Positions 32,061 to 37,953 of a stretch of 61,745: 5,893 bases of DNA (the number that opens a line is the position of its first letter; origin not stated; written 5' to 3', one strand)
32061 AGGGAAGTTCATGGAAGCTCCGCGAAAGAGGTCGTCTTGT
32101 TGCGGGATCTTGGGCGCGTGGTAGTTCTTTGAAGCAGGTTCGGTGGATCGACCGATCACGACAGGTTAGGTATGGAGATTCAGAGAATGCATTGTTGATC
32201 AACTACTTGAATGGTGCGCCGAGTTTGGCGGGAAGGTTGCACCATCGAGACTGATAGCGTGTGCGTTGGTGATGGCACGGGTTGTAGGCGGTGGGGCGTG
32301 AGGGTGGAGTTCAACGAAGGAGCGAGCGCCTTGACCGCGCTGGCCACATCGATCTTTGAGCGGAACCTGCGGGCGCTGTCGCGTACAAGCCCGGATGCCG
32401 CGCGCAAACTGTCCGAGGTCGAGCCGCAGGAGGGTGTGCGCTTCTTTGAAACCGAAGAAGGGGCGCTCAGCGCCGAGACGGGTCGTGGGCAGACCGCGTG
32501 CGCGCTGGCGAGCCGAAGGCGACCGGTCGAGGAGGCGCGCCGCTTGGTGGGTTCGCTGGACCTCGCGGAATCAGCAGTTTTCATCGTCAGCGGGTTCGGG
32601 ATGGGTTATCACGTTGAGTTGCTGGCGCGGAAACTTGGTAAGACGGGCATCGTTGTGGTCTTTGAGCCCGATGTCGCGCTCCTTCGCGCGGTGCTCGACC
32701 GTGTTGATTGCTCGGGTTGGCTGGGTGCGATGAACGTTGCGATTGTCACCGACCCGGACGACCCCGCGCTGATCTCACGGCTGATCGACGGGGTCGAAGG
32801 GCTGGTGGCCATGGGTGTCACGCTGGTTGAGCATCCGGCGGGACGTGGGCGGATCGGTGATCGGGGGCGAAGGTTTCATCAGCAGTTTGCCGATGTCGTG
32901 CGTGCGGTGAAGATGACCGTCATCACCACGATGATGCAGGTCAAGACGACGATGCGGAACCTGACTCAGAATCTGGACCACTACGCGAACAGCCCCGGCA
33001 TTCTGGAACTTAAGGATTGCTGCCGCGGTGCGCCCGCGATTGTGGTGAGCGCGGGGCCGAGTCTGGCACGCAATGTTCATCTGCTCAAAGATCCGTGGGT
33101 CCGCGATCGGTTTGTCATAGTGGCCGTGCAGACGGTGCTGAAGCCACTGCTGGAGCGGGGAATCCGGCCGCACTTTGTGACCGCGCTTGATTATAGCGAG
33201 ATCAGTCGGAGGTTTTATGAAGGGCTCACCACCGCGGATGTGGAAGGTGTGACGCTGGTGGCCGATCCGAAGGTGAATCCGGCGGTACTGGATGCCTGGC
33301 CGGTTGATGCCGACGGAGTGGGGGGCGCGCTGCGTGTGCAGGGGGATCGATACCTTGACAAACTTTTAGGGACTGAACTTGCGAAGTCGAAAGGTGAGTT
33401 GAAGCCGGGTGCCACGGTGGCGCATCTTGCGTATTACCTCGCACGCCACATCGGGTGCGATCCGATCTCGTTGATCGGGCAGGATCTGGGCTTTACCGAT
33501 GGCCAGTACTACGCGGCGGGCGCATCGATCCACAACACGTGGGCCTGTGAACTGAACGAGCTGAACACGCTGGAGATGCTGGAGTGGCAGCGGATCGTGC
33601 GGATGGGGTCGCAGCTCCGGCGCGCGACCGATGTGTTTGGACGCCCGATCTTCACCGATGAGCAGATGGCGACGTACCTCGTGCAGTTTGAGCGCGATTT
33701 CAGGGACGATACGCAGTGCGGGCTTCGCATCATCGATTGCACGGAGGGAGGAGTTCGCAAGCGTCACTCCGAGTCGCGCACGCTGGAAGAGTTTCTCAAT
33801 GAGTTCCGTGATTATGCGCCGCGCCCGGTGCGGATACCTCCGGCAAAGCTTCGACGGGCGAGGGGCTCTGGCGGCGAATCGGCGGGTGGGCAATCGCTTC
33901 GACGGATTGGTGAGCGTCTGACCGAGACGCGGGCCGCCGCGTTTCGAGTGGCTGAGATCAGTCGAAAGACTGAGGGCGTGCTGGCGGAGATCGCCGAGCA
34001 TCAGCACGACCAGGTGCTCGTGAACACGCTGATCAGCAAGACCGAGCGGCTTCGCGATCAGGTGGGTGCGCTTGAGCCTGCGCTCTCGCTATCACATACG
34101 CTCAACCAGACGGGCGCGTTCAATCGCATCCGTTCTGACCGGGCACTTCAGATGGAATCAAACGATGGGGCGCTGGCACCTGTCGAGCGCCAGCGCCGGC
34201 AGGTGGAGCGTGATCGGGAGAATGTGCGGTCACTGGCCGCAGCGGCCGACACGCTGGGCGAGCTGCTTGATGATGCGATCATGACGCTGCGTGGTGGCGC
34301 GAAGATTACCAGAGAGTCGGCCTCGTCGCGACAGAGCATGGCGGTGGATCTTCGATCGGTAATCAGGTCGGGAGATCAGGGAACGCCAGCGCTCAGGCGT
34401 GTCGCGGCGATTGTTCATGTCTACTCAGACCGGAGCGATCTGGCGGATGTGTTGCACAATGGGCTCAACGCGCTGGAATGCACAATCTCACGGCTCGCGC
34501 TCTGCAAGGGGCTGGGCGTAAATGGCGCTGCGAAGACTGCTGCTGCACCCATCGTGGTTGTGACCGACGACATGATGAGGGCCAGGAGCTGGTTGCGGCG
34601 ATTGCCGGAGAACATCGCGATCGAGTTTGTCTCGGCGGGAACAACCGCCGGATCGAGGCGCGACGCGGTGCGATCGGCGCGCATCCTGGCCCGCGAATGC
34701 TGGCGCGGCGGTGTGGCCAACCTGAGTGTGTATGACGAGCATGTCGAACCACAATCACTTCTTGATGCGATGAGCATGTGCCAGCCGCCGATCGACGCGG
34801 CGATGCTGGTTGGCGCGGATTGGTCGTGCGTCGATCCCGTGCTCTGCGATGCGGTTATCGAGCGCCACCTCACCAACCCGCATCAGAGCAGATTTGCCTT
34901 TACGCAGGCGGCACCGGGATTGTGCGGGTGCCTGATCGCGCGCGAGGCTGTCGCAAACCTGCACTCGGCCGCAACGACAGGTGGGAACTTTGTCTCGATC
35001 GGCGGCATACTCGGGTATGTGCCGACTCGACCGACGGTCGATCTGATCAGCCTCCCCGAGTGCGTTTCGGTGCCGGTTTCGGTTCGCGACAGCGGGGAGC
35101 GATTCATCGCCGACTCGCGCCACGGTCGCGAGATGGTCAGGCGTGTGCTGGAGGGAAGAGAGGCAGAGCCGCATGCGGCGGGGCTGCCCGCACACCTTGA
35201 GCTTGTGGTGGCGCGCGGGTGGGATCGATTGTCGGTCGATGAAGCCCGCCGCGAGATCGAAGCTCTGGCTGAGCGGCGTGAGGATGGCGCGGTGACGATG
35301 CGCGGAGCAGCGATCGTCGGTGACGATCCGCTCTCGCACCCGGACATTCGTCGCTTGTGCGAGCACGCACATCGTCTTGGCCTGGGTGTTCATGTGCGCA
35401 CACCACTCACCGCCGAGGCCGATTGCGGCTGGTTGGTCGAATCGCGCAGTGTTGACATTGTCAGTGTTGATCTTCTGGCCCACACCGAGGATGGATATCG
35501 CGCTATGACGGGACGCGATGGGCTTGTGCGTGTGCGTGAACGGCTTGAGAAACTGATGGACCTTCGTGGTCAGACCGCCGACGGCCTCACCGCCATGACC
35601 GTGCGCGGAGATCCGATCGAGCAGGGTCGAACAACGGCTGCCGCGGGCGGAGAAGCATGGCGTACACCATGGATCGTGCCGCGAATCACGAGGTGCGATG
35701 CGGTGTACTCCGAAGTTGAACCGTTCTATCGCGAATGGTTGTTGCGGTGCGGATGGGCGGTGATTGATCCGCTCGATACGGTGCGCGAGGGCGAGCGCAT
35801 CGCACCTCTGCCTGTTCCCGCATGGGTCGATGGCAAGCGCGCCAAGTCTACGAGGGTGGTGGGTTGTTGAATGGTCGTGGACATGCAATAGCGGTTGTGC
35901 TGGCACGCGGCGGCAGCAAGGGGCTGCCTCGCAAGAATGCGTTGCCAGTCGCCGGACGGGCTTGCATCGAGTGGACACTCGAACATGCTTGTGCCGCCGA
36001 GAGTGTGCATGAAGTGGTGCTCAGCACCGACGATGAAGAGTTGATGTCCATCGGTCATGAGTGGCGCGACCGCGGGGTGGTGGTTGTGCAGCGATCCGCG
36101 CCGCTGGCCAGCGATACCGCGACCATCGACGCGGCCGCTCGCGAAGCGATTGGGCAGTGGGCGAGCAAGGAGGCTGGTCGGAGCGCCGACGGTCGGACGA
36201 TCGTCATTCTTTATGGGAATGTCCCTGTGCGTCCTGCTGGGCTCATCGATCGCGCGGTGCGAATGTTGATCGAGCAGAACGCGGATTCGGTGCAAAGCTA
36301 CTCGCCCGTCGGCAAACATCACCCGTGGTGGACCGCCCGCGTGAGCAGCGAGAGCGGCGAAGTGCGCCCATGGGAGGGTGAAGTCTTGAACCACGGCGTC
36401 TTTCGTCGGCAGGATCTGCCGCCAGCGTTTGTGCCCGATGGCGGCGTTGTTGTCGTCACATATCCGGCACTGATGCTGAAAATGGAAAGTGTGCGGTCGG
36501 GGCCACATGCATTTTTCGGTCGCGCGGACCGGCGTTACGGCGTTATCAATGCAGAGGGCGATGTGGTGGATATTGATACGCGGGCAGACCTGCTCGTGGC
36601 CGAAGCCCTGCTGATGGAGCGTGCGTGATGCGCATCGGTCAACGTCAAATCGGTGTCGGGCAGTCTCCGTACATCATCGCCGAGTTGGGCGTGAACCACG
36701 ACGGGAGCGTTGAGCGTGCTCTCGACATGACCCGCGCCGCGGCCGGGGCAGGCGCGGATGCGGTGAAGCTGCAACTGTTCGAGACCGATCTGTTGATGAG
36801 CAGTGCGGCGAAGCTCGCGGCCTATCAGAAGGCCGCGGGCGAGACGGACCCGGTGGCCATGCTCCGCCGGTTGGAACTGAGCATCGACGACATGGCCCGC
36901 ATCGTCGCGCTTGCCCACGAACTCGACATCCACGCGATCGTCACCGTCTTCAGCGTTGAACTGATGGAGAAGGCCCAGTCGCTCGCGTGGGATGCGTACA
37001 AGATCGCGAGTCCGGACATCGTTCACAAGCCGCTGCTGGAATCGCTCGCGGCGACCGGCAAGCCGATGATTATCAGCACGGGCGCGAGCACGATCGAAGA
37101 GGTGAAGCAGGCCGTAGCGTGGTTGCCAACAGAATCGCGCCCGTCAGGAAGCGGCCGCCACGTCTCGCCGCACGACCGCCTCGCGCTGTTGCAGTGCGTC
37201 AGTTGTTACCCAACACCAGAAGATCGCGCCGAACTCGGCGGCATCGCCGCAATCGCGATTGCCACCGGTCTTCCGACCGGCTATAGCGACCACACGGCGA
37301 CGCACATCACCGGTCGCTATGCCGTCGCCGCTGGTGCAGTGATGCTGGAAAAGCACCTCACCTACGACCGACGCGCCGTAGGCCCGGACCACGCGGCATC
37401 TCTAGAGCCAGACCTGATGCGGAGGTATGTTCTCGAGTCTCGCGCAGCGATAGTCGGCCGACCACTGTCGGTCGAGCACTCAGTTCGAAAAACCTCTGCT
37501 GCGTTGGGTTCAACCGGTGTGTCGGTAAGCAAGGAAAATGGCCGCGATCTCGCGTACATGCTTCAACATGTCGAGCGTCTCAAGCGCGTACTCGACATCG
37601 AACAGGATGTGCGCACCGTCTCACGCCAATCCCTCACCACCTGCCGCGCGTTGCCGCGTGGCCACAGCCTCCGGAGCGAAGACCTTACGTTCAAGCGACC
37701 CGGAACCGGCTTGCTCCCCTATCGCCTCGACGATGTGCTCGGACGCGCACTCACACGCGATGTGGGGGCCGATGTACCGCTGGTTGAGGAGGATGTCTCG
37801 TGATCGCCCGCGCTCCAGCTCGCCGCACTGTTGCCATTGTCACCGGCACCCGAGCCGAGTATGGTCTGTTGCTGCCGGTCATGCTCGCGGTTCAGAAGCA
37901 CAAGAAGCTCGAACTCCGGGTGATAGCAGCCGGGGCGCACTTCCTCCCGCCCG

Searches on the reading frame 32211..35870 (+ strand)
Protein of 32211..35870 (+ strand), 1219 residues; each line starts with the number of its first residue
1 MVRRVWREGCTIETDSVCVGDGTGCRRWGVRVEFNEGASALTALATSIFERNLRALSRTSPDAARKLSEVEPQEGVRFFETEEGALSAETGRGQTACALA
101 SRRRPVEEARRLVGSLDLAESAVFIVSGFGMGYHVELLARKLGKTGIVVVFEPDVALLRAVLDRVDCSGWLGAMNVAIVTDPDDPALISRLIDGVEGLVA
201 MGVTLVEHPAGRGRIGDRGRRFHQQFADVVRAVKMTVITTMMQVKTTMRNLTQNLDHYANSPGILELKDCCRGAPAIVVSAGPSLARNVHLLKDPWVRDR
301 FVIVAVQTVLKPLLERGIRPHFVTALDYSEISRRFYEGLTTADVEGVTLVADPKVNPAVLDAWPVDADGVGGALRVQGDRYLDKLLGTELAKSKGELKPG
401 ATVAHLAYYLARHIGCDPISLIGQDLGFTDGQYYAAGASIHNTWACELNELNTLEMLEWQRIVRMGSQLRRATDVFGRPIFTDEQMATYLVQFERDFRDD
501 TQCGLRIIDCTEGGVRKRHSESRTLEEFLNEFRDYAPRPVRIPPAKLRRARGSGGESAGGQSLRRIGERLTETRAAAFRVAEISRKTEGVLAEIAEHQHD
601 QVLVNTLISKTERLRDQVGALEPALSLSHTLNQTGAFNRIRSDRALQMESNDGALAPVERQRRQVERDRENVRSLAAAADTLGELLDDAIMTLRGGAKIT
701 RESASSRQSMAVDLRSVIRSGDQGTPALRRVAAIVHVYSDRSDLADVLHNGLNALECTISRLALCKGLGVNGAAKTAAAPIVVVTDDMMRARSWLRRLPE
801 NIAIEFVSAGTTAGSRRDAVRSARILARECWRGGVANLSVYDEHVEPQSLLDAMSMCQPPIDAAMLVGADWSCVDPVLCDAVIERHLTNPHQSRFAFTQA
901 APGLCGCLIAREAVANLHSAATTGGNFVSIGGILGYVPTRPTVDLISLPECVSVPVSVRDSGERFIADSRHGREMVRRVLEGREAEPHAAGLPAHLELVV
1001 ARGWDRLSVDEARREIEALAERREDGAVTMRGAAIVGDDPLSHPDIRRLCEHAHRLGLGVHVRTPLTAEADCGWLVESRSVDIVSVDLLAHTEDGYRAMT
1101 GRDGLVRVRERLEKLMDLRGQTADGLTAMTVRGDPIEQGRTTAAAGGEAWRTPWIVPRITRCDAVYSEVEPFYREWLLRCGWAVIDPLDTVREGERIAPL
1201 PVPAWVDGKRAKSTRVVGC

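Call 59: search_protein_families(library=pfam, proteins=[window:32211-35870:+], max_evalue=0.0001)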
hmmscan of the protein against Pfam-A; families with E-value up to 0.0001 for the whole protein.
window:32211-35870:+ (1219 aa): 1 family
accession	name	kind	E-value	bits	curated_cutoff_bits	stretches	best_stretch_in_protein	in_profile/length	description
PF01973.23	MptE-like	-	5.1e-35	121.2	34.6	1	250-430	2-170/171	6-hydroxymethylpterin diphosphokinase MptE-like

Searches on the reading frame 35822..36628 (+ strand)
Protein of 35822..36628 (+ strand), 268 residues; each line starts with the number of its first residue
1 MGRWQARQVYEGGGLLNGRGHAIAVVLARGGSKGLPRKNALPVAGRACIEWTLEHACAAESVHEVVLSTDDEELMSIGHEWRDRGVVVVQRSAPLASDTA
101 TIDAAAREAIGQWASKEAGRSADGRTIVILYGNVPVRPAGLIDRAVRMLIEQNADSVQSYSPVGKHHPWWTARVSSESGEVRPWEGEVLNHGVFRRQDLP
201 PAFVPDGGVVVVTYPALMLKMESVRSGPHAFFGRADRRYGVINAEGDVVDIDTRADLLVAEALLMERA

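Call 59: search_protein_families(library=pfam, proteins=[window:35822-36628:+], max_evalue=0.0001)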
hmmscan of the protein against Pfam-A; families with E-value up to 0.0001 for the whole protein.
window:35822-36628:+ (268 aa): 2 families
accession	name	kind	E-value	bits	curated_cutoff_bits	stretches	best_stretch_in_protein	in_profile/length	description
PF02348.25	CTP_transf_3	-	1.4e-15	58.2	22.6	1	23-164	1-130/217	Cytidylyltransferase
PF12804.13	NTP_transf_3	-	9.1e-05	23.1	27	0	24-169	1-131/160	MobA-like NTP transferase domain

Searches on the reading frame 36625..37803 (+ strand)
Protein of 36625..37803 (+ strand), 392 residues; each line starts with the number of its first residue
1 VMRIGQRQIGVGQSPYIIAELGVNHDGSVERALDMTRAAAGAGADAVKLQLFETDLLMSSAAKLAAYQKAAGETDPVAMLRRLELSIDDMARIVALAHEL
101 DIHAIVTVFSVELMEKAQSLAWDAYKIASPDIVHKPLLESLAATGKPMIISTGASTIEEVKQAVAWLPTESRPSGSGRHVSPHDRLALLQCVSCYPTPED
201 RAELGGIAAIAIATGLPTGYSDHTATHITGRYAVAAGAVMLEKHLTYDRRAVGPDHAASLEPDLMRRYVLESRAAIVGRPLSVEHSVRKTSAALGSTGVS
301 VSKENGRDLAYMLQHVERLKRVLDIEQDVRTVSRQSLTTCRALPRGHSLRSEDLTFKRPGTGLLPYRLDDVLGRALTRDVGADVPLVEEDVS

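Call 82: search_protein_families(library=pfam, proteins=[window:36625-37803:+], max_evalue=0.0001)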
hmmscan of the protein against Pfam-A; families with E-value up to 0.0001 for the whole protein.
window:36625-37803:+ (392 aa): 2 families
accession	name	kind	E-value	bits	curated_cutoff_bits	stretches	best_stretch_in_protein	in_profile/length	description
PF03102.20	NeuB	-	4.9e-61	206.7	22.1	1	37-274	3-231/241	NeuB family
PF08666.17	SAF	-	4.7e-08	33.9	21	1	335-391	2-62/63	SAF domain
